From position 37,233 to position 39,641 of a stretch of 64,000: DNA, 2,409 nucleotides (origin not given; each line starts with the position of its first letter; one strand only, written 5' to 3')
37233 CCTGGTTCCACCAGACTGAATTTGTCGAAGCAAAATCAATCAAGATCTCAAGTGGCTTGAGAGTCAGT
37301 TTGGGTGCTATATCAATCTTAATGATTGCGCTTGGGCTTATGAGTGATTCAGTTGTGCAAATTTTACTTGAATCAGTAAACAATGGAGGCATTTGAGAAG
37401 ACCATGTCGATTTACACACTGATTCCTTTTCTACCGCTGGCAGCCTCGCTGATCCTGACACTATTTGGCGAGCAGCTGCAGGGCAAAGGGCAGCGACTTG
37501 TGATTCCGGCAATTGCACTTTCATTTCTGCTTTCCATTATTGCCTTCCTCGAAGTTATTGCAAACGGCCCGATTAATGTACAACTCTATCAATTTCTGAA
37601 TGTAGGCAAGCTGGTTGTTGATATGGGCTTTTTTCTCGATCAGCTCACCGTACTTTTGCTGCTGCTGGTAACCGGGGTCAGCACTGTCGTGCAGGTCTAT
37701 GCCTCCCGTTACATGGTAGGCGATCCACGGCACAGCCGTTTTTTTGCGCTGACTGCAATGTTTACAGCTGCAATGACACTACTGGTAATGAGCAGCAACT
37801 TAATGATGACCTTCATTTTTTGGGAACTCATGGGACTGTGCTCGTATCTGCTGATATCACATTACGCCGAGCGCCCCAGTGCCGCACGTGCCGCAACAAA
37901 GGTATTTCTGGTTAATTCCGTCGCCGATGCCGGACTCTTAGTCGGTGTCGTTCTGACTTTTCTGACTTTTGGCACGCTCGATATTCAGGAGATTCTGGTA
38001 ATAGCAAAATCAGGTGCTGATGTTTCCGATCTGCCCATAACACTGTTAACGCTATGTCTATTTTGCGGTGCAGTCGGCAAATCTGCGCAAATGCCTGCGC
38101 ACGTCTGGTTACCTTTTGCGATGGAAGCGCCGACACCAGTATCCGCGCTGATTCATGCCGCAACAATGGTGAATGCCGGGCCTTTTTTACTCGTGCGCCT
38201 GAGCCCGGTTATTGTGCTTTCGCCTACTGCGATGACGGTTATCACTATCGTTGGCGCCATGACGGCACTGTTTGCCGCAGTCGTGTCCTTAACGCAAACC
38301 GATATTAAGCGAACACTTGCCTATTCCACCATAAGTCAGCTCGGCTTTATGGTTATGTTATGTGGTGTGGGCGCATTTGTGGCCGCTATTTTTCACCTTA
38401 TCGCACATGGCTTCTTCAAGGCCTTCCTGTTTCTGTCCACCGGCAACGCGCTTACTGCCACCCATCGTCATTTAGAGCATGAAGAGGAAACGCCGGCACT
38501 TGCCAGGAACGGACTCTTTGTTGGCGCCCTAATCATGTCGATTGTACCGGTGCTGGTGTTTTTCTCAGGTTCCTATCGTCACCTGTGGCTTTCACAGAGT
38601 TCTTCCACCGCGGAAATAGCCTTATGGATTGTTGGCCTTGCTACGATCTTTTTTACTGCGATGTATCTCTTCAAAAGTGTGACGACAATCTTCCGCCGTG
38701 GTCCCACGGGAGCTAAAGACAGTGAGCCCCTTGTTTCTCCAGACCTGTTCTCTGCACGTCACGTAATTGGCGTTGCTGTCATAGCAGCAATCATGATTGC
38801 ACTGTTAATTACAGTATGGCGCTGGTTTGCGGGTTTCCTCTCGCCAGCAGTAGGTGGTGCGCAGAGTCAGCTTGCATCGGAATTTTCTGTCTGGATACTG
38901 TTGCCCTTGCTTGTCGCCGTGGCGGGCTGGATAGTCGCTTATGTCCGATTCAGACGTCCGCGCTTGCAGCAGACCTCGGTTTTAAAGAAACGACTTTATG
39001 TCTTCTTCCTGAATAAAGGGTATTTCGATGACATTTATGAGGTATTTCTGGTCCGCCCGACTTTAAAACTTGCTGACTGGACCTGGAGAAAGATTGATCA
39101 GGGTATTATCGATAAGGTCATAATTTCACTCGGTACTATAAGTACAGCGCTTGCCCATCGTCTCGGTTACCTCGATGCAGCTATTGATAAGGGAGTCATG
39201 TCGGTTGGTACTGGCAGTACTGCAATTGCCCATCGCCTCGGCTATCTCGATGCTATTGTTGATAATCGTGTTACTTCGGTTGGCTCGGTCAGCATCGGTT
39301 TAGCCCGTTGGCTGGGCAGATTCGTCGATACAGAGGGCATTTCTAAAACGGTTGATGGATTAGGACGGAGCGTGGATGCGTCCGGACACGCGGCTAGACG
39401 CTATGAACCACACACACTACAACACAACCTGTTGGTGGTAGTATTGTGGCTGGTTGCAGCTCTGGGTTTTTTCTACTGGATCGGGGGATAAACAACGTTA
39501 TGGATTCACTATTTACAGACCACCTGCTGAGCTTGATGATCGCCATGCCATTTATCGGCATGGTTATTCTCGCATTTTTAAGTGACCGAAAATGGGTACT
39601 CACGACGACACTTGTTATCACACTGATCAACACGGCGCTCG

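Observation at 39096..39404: Four-fold tandem 25-26-aa repeat expands the lateral-helix region of the NuoL-like subunit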

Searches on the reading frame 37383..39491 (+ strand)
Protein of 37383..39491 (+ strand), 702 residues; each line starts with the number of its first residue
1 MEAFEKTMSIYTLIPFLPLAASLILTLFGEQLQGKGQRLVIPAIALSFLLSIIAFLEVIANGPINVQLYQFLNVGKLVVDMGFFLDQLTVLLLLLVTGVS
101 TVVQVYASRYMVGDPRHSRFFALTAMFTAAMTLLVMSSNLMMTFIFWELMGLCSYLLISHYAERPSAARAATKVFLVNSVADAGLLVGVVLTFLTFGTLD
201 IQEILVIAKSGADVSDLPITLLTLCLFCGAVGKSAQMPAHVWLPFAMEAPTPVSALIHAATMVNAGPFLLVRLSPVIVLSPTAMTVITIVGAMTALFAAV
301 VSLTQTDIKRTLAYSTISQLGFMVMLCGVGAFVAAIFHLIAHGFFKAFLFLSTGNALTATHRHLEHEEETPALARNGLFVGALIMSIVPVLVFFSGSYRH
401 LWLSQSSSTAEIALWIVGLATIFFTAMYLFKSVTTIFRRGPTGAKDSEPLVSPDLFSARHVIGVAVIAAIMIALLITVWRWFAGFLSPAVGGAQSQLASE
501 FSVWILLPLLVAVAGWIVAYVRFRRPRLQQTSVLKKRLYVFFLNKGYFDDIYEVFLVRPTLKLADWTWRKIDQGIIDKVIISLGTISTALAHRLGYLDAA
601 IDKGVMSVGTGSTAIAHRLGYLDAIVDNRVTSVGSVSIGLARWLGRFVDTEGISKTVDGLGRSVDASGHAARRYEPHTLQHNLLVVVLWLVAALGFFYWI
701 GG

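Call 6: search_protein_families(library=pfam, proteins=[window:37383-39491:+], max_evalue=0.001)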
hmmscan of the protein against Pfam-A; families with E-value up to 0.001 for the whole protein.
window:37383-39491:+ (702 aa): 2 families
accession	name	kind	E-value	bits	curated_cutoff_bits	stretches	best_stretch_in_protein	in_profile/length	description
PF00361.26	Proton_antipo_M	-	5.8e-61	206.7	21.5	1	137-408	1-279/294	NADH:quinone oxidoreductase/Mrp antiporter, TM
PF00662.26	Proton_antipo_N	-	2.1e-16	60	24.5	1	72-121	2-51/51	NADH-Ubiquinone oxidoreductase (complex I), chain 5 N-terminus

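Call 7: search_protein_families(library=ncbifam, proteins=[window:37383-39491:+], max_evalue=0.001)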
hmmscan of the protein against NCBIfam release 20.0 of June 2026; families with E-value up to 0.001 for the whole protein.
window:37383-39491:+ (702 aa): 69 families (the best 25 are shown)
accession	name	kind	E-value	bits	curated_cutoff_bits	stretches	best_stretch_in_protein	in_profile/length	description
NF005141.0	PRK06590.1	equivalog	3e-149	498.8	556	1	8-595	2-584/615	NADH-quinone oxidoreductase subunit L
TIGR01974.1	NDH_I_L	subfamily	8e-144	480.9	407.5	1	10-593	2-602/630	NADH-quinone oxidoreductase subunit L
NF005626.0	PRK07376.1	equivalog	2.7e-106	356.4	963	2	9-437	6-454/675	NAD(P)H-quinone oxidoreductase subunit 5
NF040617.1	F420_dehyd_FpoL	exception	1.8e-84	284.7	1050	1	12-598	7-640/669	F420H2 dehydrogenase subunit FpoL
NF009287.0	PRK12647.1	equivalog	1.4e-79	268.6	937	1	17-587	9-575/773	putative monovalent cation/H+ antiporter subunit A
NF009288.0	PRK12648.1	equivalog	1e-74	252.2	1104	1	12-586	4-581/954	monovalent cation/H+ antiporter subunit A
NF006029.0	PRK08168.1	equivalog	2.2e-69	234.9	380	1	4-422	4-398/520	NADH-quinone oxidoreductase subunit L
NF009284.0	PRK12644.1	equivalog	1.4e-67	228.6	962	1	40-530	32-530/975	Na+/H+ antiporter subunit A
NF005633.0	PRK07390.1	subfamily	5.6e-65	220.1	676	1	44-596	47-582/613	NAD(P)H-quinone oxidoreductase subunit F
TIGR00940.1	2a6301s01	subfamily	6.4e-65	219.9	920.45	1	18-355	9-357/793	monovalent cation:proton antiporter subunit A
NF005097.0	PRK06525.1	equivalog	9.8e-62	209.2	430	1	16-444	10-442/480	hydrogenase 4 subunit D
TIGR01960.1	ndhF3_CO2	subfamily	1.7e-61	208.5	588.7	1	45-594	48-580/606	NAD(P)H dehydrogenase, subunit NdhF3 family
NF009290.0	PRK12650.1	equivalog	2.4e-61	207.8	980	1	60-519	52-519/966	DUF4040 family protein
NF009285.0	PRK12645.1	equivalog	5.1e-60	203.6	1028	1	8-355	1-361/804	Na+/H+ antiporter subunit A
NF009289.0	PRK12649.1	equivalog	5e-56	190.5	1117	1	10-363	6-365/789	putative monovalent cation/H+ antiporter subunit A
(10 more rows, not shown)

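Call 10: find_homologous_proteins(query=window:37383-39488:+, max_evalue=1e-30)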
Query window:37383-39488:+ (702 aa): 7999 proteins with E <= 1e-30 among 8000 candidates; the best 120 are listed.
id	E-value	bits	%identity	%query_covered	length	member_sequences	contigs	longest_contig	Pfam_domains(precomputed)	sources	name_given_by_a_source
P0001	0.0e+0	1405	92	99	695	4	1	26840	PF00662.27,PF00361.26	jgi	jgi:NADH-quinone oxidoreductase subunit L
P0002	0.0e+0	1278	83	99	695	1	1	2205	PF00662.27,PF00361.26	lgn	-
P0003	0.0e+0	1261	82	99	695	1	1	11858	PF00662.27,PF00361.26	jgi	jgi:NADH-quinone oxidoreductase subunit L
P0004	0.0e+0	1195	78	99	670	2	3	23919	PF00662.27,PF00361.26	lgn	-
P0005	0.0e+0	1176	76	99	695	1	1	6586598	PF00662.27,PF00361.26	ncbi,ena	-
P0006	0.0e+0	1170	75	99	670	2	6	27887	PF00662.27,PF00361.26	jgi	jgi:NADH-quinone oxidoreductase subunit L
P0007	0.0e+0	1166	74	100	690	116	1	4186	PF00662.27,PF00361.26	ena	-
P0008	0.0e+0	1163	75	98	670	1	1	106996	PF00662.27,PF00361.26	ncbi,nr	ncbi:MAG: NADH-quinone oxidoreductase subunit L [Gammaproteobacteria bacterium]|nr:NADH-quinone oxid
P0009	0.0e+0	1162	74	100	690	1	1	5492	PF00662.27,PF00361.26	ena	-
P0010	0.0e+0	1161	73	100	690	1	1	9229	PF00662.27,PF00361.26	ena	-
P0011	0.0e+0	1161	73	100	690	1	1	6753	PF00662.27,PF00361.26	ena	-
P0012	0.0e+0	1160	73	100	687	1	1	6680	PF00662.27,PF00361.26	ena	-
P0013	0.0e+0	1159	73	100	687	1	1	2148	PF00662.27,PF00361.26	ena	-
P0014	0.0e+0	1158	73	100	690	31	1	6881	PF00662.27,PF00361.26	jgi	jgi:NADH-quinone oxidoreductase subunit L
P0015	0.0e+0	1153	75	99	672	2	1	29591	PF00662.27,PF00361.26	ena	-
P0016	0.0e+0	1152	74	99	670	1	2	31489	PF00662.27,PF00361.26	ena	-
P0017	0.0e+0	1151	74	99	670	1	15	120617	PF00662.27,PF00361.26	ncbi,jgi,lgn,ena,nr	ncbi:MAG: NADH-quinone oxidoreductase subunit L [Gammaproteobacteria bacterium]|nr:NADH-quinone oxid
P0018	0.0e+0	1150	74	99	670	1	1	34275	PF00662.27,PF00361.26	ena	-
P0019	0.0e+0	1148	74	99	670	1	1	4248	PF00662.27,PF00361.26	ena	-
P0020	0.0e+0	1148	74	99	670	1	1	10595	PF00662.27,PF00361.26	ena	-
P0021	0.0e+0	1148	74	99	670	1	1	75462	PF00662.27,PF00361.26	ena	-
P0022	0.0e+0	1146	74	99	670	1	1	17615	PF00662.27,PF00361.26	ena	-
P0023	0.0e+0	1146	74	99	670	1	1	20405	PF00662.27,PF00361.26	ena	-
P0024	0.0e+0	1145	74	99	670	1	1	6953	PF00662.27,PF00361.26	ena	-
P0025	0.0e+0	1143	75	99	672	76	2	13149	PF00662.27,PF00361.26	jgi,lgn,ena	-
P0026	0.0e+0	1143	73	99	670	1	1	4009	PF00662.27,PF00361.26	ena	-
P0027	0.0e+0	1141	73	99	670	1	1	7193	PF00662.27,PF00361.26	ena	-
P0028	0.0e+0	1139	73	99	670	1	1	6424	PF00662.27,PF00361.26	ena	-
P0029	0.0e+0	1138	74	100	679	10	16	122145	PF00662.27,PF00361.26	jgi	jgi:NADH-quinone oxidoreductase subunit L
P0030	0.0e+0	1135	75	100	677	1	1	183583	PF00662.27,PF00361.26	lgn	-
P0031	0.0e+0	1133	74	99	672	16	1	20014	PF00662.27,PF00361.26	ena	-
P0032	0.0e+0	1130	73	100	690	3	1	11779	PF00662.27,PF00361.26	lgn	-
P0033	0.0e+0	1126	73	100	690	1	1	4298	PF00662.27,PF00361.26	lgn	-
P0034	0.0e+0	1126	73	100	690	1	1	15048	PF00662.27,PF00361.26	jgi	-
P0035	0.0e+0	1125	73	100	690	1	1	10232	PF00662.27,PF00361.26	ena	-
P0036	0.0e+0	1125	73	100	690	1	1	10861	PF00662.27,PF00361.26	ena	-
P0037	0.0e+0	1125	73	100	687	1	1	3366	PF00662.27,PF00361.26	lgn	-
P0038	0.0e+0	1125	73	100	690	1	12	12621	PF00662.27,PF00361.26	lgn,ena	-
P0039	0.0e+0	1125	73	100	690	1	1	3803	PF00662.27,PF00361.26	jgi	jgi:NADH-quinone oxidoreductase subunit L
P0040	0.0e+0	1125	73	100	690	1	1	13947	PF00662.27,PF00361.26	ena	-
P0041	0.0e+0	1125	73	100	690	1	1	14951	PF00662.27,PF00361.26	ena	-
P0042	0.0e+0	1125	73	100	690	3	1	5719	PF00662.27,PF00361.26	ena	-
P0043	0.0e+0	1124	73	100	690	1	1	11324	PF00662.27,PF00361.26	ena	-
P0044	0.0e+0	1124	73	100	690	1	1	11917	PF00662.27,PF00361.26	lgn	-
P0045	0.0e+0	1123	73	100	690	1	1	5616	PF00662.27,PF00361.26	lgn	-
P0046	0.0e+0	1123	73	100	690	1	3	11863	PF00662.27,PF00361.26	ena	-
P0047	0.0e+0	1122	73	100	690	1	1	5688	PF00662.27,PF00361.26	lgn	-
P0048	0.0e+0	1119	73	100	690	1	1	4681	PF00662.27,PF00361.26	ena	-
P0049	0.0e+0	1118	73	100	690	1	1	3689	PF00662.27,PF00361.26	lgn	-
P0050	0.0e+0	1118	74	99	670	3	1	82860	PF00662.27,PF00361.26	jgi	jgi:NADH-quinone oxidoreductase subunit L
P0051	0.0e+0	1118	73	99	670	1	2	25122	PF00662.27,PF00361.26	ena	-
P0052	0.0e+0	1116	73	100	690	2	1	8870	PF00662.27,PF00361.26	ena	-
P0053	0.0e+0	1095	72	99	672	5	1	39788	PF00662.27,PF00361.26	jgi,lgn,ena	jgi:NADH-quinone oxidoreductase subunit L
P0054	0.0e+0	1094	71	99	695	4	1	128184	PF00662.27,PF00361.26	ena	-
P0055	0.0e+0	1085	70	100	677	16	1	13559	PF00662.27,PF00361.26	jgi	jgi:NADH-quinone oxidoreductase subunit L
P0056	0.0e+0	1080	70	99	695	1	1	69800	PF00662.27,PF00361.26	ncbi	-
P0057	0.0e+0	1077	72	94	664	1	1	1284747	PF00662.27,PF00361.26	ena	-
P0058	0.0e+0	1077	69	100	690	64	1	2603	PF00662.27,PF00361.26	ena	-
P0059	0.0e+0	1069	69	99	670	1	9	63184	PF00662.27,PF00361.26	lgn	-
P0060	0.0e+0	1068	70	99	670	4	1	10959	PF00662.27,PF00361.26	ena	-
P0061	0.0e+0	1062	68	99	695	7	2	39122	PF00662.27,PF00361.26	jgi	jgi:NADH-quinone oxidoreductase subunit L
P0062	0.0e+0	1061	69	99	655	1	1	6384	PF00662.27,PF00361.26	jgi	-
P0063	0.0e+0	1058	68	99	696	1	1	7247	PF00662.27,PF00361.26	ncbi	ncbi:MAG: NADH-quinone oxidoreductase subunit 5 family protein [Gammaproteobacteria bacterium]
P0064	0.0e+0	1055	68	99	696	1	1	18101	PF00662.27,PF00361.26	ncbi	-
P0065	0.0e+0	1041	67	99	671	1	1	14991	PF00662.27,PF00361.26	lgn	-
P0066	0.0e+0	1040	67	99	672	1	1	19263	PF00662.27,PF00361.26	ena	-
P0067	0.0e+0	1038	67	99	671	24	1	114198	PF00662.27,PF00361.26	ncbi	-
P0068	0.0e+0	1037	68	99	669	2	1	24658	PF00662.27,PF00361.26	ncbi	-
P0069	0.0e+0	1021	63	100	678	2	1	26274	PF00662.27,PF00361.26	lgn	-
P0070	0.0e+0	1013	67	99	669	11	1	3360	PF00662.27,PF00361.26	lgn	-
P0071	0.0e+0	1013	67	99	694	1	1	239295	PF00662.27,PF00361.26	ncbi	ncbi:MAG: NADH-quinone oxidoreductase subunit L [Pseudomonadota bacterium]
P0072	4.5e-298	1009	65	99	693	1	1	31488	PF00662.27,PF00361.26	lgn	-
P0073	7.5e-292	988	66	100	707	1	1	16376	PF00662.27,PF00361.26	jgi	-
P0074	1.4e-291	987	66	99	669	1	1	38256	PF00662.27,PF00361.26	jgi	-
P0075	1.1e-290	984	67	99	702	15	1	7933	PF00662.27,PF00361.26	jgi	jgi:NADH-quinone oxidoreductase subunit L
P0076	9.3e-290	981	66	99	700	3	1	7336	PF00662.27,PF00361.26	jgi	jgi:NADH-quinone oxidoreductase subunit L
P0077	1.2e-289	981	65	99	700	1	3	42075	PF00662.27,PF00361.26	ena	-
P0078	2.1e-289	980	64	99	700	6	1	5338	PF00662.27,PF00361.26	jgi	jgi:NADH-quinone oxidoreductase subunit L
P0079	2.6e-289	980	73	84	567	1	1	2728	PF00361.26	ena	-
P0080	7.8e-289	978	65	99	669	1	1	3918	PF00662.27,PF00361.26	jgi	jgi:NADH-quinone oxidoreductase subunit L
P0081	1.6e-286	970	66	99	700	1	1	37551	PF00662.27,PF00361.26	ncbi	-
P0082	4.9e-286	969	62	99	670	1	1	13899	PF00662.27,PF00361.26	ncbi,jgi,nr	ncbi:MAG: NADH-quinone oxidoreductase subunit L [Kangiellaceae bacterium]|jgi:NADH-quinone oxidoredu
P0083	8.3e-286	968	66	99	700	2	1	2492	PF00662.27,PF00361.26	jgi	-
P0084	1.6e-285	967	65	99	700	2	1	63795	PF00662.27,PF00361.26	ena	-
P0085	4.4e-285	966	62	99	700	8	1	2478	PF00662.27,PF00361.26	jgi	jgi:NADH-quinone oxidoreductase subunit L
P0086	4.8e-285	965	66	99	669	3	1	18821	PF00662.27,PF00361.26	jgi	jgi:NADH-quinone oxidoreductase subunit L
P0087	2.2e-284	963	64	99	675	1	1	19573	PF00662.27,PF00361.26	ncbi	ncbi:MAG: NADH-quinone oxidoreductase subunit L [Pseudomonadota bacterium]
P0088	5.3e-284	962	65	99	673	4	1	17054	PF00662.27,PF00361.26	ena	-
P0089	1.0e-282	958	65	99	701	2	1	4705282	PF00662.27,PF00361.26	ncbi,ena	-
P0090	1.1e-282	958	65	99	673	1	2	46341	PF00662.27,PF00361.26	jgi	jgi:NADH-quinone oxidoreductase subunit L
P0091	1.6e-281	954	65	99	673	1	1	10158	PF00662.27,PF00361.26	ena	-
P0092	2.8e-281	953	66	99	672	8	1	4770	PF00662.27,PF00361.26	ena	-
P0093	3.5e-281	953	66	99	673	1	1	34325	PF00662.27,PF00361.26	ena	-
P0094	6.2e-281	952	65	99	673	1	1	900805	PF00662.27,PF00361.26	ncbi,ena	-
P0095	9.3e-281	951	65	99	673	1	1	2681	PF00662.27,PF00361.26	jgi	jgi:NADH-quinone oxidoreductase subunit L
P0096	1.2e-280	951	65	99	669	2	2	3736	PF00662.27,PF00361.26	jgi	jgi:NADH-quinone oxidoreductase subunit L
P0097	2.0e-279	947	65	99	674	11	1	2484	PF00662.27,PF00361.26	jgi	jgi:NADH-quinone oxidoreductase subunit L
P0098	2.0e-279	947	64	100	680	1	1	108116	PF00662.27,PF00361.26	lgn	-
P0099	3.7e-279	946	64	99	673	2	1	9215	PF00662.27,PF00361.26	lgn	-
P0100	2.4e-278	943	65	99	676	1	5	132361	PF00662.27,PF00361.26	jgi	jgi:NADH-quinone oxidoreductase subunit L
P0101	6.0e-278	942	65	99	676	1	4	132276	PF00662.27,PF00361.26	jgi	jgi:NADH-quinone oxidoreductase subunit L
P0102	7.7e-278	942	66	99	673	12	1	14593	PF00662.27,PF00361.26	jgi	-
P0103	1.0e-277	941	65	99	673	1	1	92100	PF00662.27,PF00361.26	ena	-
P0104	1.9e-277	940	64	99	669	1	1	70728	PF00662.27,PF00361.26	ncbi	-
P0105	6.4e-277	939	65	99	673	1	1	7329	PF00662.27,PF00361.26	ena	-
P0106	1.3e-276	938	65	99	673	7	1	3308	PF00662.27,PF00361.26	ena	-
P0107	1.7e-276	937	64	99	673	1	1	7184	PF00662.27,PF00361.26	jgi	-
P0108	1.9e-276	937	64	99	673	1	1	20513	PF00662.27,PF00361.26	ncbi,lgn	-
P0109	2.6e-276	937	65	99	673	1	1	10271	PF00662.27,PF00361.26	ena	-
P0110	2.3e-275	933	65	99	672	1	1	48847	PF00662.27,PF00361.26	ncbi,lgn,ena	ncbi:MAG: NADH-quinone oxidoreductase subunit L [Candidatus Rariloculaceae bacterium]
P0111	5.8e-273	926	64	99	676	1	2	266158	PF00662.27,PF00361.26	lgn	-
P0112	7.2e-273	925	64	99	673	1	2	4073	PF00662.27,PF00361.26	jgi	jgi:NADH-quinone oxidoreductase subunit L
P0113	1.6e-272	924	63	99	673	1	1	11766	PF00662.27,PF00361.26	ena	-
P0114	1.1e-271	921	63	99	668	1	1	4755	PF00662.27,PF00361.26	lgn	-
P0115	1.3e-271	921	62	99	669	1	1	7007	PF00662.27,PF00361.26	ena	-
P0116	3.5e-271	920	63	99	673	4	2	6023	PF00662.27,PF00361.26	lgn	-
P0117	6.4e-270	915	64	99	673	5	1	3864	PF00662.27,PF00361.26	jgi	jgi:NADH-quinone oxidoreductase subunit L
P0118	7.4e-267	905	62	99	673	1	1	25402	PF00662.27,PF00361.26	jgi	jgi:NADH-quinone oxidoreductase subunit L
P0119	8.3e-267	905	64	99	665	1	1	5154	PF00662.27,PF00361.26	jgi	jgi:NADH-quinone oxidoreductase subunit L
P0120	4.0e-264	896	63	99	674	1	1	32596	PF00662.27,PF00361.26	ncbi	-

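Call 23: find_encoding_contigs(protein=P0005, flank=10000, max_places=2)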
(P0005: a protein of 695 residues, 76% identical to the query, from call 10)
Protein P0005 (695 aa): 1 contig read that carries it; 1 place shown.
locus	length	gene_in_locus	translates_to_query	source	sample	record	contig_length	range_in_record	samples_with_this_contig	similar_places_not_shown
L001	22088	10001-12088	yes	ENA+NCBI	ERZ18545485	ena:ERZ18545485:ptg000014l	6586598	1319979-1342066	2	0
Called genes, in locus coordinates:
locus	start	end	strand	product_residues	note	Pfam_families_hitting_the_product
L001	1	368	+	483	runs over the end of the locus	PF01168:Ala_racemase_N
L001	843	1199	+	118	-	PF12840:HTH_20, PF01022:HTH_5, PF12802:MarR_2 (weak)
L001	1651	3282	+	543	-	PF00916:Sulfate_transp, PF16983:MFS_MOT1 (weak)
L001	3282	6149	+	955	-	PF10070:DabA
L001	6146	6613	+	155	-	PF01899:MNHE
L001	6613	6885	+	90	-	PF04066:MrpF_PhaF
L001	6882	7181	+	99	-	PF03334:PhaG_MnhG_YufB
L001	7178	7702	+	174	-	PF13244:MbhD, PF00499:Oxidored_q3 (weak), PF20501:MbhE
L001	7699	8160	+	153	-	PF04039:MnhB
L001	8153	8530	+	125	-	PF00420:Oxidored_q2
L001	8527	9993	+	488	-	PF00361:Proton_antipo_M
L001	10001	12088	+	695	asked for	PF00662:Proton_antipo_N, PF00361:Proton_antipo_M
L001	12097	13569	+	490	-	PF00361:Proton_antipo_M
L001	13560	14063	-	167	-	PF13671:AAA_33 (weak), PF01202:SKI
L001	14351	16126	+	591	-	-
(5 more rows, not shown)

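Call 24: find_encoding_contigs(protein=P0017, flank=10000, max_places=1)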
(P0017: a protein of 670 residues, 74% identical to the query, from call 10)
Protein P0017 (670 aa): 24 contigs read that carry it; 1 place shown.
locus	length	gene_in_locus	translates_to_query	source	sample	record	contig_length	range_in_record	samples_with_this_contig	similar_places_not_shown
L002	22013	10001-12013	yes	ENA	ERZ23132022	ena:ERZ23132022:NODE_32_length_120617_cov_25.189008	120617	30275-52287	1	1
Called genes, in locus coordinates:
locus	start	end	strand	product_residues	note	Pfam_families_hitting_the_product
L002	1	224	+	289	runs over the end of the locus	-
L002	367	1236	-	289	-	PF00126:HTH_1, PF03466:LysR_substrate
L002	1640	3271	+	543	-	PF00916:Sulfate_transp, PF16983:MFS_MOT1 (weak)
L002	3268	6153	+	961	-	PF10070:DabA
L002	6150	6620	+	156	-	PF01899:MNHE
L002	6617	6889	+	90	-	PF04066:MrpF_PhaF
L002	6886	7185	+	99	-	PF03334:PhaG_MnhG_YufB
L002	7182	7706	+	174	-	PF13244:MbhD, PF20501:MbhE (weak)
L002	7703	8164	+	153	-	PF04039:MnhB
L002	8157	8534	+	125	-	PF00420:Oxidored_q2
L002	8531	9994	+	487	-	PF00361:Proton_antipo_M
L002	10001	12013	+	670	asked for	PF00662:Proton_antipo_N, PF00361:Proton_antipo_M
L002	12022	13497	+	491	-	PF01059:Oxidored_q5_N (weak), PF00361:Proton_antipo_M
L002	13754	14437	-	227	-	PF08238:Sel1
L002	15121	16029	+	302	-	-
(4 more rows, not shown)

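Call 25: find_encoding_contigs(protein=P0062, flank=10000, max_places=1)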
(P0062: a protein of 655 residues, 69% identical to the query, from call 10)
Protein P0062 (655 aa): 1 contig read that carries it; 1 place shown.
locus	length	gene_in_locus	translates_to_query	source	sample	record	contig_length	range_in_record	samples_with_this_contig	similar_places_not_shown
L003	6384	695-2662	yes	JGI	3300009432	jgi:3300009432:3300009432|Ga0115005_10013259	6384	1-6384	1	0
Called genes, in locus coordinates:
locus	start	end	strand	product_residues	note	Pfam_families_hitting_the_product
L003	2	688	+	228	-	?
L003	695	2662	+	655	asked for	PF00662:Proton_antipo_N, PF00361:Proton_antipo_M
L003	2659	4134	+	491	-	PF00361:Proton_antipo_M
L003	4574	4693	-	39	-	-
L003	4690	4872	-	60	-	PF13560:HTH_31 (weak)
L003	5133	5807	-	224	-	PF08238:Sel1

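Call 26: find_encoding_contigs(protein=P0089, flank=10000, max_places=1)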
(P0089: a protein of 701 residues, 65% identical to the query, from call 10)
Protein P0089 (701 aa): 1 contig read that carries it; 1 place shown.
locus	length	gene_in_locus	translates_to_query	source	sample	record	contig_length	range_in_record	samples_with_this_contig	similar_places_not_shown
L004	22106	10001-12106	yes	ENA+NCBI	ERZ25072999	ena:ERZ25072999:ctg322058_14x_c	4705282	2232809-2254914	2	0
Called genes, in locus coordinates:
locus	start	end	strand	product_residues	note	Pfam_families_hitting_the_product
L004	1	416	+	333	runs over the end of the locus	PF03480:DctP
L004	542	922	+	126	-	-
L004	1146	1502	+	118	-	PF12840:HTH_20, PF01022:HTH_5, PF12802:MarR_2 (weak)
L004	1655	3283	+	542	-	PF00916:Sulfate_transp, PF16983:MFS_MOT1 (weak)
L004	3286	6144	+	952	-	PF10070:DabA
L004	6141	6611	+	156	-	PF01899:MNHE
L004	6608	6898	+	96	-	PF04066:MrpF_PhaF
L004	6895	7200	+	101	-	PF03334:PhaG_MnhG_YufB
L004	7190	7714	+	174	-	PF13244:MbhD, PF20501:MbhE (weak)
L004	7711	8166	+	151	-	PF04039:MnhB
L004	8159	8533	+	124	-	PF00420:Oxidored_q2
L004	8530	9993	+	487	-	PF00361:Proton_antipo_M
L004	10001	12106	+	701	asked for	PF00662:Proton_antipo_N, PF00361:Proton_antipo_M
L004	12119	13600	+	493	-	PF00361:Proton_antipo_M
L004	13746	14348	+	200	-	PF04290:DctQ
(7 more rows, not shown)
